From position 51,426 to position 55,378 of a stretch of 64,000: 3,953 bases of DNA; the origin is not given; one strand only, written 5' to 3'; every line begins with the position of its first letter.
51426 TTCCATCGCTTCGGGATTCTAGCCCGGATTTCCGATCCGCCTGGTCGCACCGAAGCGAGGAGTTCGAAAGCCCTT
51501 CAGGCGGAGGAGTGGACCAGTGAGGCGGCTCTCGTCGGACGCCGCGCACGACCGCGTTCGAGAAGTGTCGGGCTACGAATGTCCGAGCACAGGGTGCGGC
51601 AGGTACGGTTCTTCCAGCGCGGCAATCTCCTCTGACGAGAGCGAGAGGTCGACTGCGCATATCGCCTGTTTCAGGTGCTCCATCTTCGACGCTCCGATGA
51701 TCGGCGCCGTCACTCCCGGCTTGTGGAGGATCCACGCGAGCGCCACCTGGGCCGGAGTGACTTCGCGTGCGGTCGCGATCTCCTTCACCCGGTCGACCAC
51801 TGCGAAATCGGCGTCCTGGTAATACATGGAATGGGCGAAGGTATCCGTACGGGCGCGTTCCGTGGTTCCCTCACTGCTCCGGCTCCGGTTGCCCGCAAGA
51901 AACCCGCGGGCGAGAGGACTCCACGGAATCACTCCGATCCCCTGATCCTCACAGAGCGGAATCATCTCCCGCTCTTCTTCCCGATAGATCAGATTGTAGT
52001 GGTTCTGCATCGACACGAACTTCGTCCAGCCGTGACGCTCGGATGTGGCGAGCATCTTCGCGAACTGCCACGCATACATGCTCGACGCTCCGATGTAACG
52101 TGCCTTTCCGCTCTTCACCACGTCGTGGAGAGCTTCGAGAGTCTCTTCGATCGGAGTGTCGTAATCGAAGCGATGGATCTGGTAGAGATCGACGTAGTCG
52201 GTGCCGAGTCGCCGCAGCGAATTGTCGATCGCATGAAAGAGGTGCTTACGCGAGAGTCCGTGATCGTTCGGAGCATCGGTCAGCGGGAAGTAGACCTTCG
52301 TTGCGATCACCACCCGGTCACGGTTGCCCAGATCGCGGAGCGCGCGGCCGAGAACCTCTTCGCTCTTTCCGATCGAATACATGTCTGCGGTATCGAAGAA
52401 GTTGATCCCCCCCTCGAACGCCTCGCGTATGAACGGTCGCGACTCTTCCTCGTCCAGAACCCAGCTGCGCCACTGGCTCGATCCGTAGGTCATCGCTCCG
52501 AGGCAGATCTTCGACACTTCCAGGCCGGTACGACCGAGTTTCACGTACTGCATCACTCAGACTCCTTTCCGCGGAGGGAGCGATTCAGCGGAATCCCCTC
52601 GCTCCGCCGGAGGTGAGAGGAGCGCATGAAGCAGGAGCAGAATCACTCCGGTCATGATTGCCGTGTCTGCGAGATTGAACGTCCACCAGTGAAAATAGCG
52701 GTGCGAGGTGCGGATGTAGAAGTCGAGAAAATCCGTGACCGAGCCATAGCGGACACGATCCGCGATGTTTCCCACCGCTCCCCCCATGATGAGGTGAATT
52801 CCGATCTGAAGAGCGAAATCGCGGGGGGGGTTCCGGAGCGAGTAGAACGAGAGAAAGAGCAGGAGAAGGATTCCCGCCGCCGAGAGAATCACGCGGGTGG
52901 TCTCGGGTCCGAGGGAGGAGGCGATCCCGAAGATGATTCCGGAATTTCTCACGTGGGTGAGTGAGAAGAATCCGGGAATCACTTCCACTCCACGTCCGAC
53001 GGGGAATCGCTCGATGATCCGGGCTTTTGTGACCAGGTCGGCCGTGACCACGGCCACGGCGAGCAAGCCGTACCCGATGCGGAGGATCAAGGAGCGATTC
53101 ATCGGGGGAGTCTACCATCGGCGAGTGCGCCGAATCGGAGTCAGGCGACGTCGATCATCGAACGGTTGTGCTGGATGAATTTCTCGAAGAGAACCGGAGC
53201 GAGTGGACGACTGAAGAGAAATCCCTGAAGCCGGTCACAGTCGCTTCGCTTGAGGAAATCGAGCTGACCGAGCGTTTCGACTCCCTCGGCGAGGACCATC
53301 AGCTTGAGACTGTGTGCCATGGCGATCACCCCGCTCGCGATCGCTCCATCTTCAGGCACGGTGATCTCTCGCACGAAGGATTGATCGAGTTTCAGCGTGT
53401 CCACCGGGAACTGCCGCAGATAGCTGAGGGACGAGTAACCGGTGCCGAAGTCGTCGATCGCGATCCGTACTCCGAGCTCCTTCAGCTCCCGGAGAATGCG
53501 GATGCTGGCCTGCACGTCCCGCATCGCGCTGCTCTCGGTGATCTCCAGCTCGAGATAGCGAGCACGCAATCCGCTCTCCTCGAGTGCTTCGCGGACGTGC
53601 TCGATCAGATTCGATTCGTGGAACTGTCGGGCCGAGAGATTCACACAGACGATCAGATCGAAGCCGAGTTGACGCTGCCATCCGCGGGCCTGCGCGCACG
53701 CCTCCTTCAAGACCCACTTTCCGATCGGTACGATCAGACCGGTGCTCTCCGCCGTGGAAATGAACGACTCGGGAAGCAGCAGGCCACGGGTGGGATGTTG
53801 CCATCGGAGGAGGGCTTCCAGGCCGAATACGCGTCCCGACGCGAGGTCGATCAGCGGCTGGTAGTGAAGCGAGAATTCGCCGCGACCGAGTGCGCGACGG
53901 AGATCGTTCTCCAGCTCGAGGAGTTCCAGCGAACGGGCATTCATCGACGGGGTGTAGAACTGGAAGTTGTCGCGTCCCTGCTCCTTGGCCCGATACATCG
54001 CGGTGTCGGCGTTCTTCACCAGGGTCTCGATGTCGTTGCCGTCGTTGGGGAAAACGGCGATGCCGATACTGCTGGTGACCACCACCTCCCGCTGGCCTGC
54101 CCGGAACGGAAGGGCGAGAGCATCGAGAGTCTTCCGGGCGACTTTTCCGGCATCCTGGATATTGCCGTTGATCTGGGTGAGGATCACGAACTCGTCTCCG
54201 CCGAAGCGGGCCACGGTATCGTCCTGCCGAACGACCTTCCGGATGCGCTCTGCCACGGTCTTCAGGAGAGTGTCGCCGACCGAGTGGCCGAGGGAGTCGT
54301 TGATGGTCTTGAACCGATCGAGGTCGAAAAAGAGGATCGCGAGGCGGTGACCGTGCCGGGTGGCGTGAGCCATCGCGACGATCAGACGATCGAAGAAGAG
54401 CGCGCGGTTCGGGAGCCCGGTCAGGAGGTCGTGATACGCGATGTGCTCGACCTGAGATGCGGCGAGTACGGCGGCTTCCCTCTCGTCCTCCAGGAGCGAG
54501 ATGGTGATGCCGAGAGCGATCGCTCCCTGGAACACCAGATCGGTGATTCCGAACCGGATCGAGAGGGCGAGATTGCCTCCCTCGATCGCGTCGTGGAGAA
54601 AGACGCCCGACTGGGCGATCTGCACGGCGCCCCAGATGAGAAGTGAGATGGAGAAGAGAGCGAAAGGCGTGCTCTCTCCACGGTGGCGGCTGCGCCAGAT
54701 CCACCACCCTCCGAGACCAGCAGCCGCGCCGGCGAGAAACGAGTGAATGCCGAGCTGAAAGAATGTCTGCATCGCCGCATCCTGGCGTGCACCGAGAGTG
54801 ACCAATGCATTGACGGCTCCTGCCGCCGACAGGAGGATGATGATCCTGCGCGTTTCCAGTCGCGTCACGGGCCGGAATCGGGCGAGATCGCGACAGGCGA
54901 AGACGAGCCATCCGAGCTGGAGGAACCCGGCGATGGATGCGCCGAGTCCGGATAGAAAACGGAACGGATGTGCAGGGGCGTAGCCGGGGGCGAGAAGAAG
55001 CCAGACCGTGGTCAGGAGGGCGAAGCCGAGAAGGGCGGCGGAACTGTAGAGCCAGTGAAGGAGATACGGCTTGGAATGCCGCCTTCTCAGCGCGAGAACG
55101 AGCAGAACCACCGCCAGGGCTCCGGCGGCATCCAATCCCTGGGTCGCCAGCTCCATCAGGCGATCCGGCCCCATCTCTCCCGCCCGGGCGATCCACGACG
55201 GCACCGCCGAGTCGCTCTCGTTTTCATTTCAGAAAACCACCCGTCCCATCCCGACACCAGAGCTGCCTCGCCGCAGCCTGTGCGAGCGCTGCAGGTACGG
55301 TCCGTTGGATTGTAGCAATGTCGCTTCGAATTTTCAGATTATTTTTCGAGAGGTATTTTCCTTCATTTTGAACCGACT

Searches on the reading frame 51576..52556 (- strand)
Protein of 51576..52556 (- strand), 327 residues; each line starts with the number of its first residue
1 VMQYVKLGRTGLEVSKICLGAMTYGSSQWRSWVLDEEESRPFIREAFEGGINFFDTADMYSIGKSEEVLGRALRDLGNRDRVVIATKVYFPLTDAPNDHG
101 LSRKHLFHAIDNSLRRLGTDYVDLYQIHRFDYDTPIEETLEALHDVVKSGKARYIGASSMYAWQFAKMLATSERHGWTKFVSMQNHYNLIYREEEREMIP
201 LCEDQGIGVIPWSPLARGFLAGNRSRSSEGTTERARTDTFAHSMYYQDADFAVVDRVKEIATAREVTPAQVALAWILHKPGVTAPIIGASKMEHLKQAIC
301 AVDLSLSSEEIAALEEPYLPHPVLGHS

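Call 13: search_protein_families(library=ncbifam, proteins=[window:51576-52556:-], max_evalue=0.00001)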
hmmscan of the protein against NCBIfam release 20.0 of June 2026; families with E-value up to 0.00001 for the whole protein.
window:51576-52556:- (327 aa): 7 families
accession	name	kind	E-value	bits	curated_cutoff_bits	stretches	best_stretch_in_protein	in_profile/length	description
NF007388.0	PRK09912.1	subfamily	1.3e-48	165.7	448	1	2-315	13-329/346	L-glyceraldehyde 3-phosphate reductase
NF007912.0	PRK10625.1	equivalog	3.8e-47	161.3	415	1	2-316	1-336/346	NADP(H)-dependent aldo-keto reductase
NF049922.1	MethglyxlRedYdjG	equivalog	3.6e-46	157.7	550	1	2-315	1-318/326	NADH-dependent methylglyoxal reductase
TIGR01293.1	Kv_beta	subfamily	8.3e-46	156.5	365.4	1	2-310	1-311/319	voltage-dependent potassium channel subunit beta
NF007695.0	PRK10376.1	subfamily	2.5e-32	112.1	280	2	11-219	14-218/290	oxidoreductase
NF008377.0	PRK11172.1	equivalog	5.9e-19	68.3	327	2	40-218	19-184/267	2,5-didehydrogluconate reductase DkgB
NF008598.0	PRK11565.1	equivalog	5.6e-12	45.3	425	1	31-218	22-192/275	2,5-didehydrogluconate reductase DkgA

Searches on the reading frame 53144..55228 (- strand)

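Call 13: search_protein_families(library=ncbifam, proteins=[window:53144-55228:-], max_evalue=0.00001)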
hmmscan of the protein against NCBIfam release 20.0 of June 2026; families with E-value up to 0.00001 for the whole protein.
window:53144-55228:- (695 aa): 27 families (the best 25 are shown)
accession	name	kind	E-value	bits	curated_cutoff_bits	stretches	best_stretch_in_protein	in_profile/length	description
NF045675.1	PhdiestaseDibA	equivalog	4e-147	491.2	980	1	258-677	197-617/623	phosphodiesterase DibA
NF007474.0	PRK10060.1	equivalog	1e-130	437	782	1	256-689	229-658/663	cyclic di-GMP phosphodiesterase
NF053781.1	cdiGMPphdstlr2612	equivalog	2.5e-120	403.1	1600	1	254-687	830-1267/1268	Tlr1612 family c-di-GMP phosphodiesterase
NF052458.1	PhdiestGepA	equivalog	5e-101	339.2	1200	1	290-677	446-833/840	phosphodiesterase GepA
NF008467.0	PRK11359.1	equivalog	2.7e-99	333.2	857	1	258-679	370-786/800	oxygen-sensing cyclic-di-GMP phosphodiesterase DosP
NF008807.1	PRK11829.1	equivalog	1.3e-88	297.8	733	1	257-682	235-659/670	biofilm formation regulator HmsP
NF007298.0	PRK09776.1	equivalog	2.8e-73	247.3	1135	1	259-675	679-1096/1111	diguanylate cyclase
NF007839.0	PRK10551.1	equivalog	1.8e-52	178.6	461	1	441-688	266-513/518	cyclic di-GMP phosphodiesterase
NF007423.1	PRK09966.1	equivalog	1.2e-49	169.3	325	1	258-415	233-390/390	diguanylate cyclase DgcN/YfiN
NF052596.1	RR_EAL_PvrR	equivalog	2.4e-48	164.7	580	1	438-690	142-394/398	response regulator cyclic di-GMP phosphodiesterase PvrR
TIGR00254.1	GGDEF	domain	7.4e-47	159.2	37.4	1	261-423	2-165/168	diguanylate cyclase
NF038266.1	diguan_SiaD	equivalog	1.1e-40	139.6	290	1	258-421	88-251/252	biofilm regulation diguanylate cyclase SiaD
NF045673.1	c-di-GMPRcptLapD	equivalog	2e-37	128.9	1020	1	259-675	231-644/647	cyclic di-GMP receptor LapD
NF007135.0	PRK09581.1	equivalog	3.2e-37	128.4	474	1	262-421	290-451/457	PleD family two-component system response regulator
NF051473.1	DigCycDgcsShew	equivalog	2.5e-36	125.5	400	1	258-423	129-289/291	diguanylate cyclase DgcS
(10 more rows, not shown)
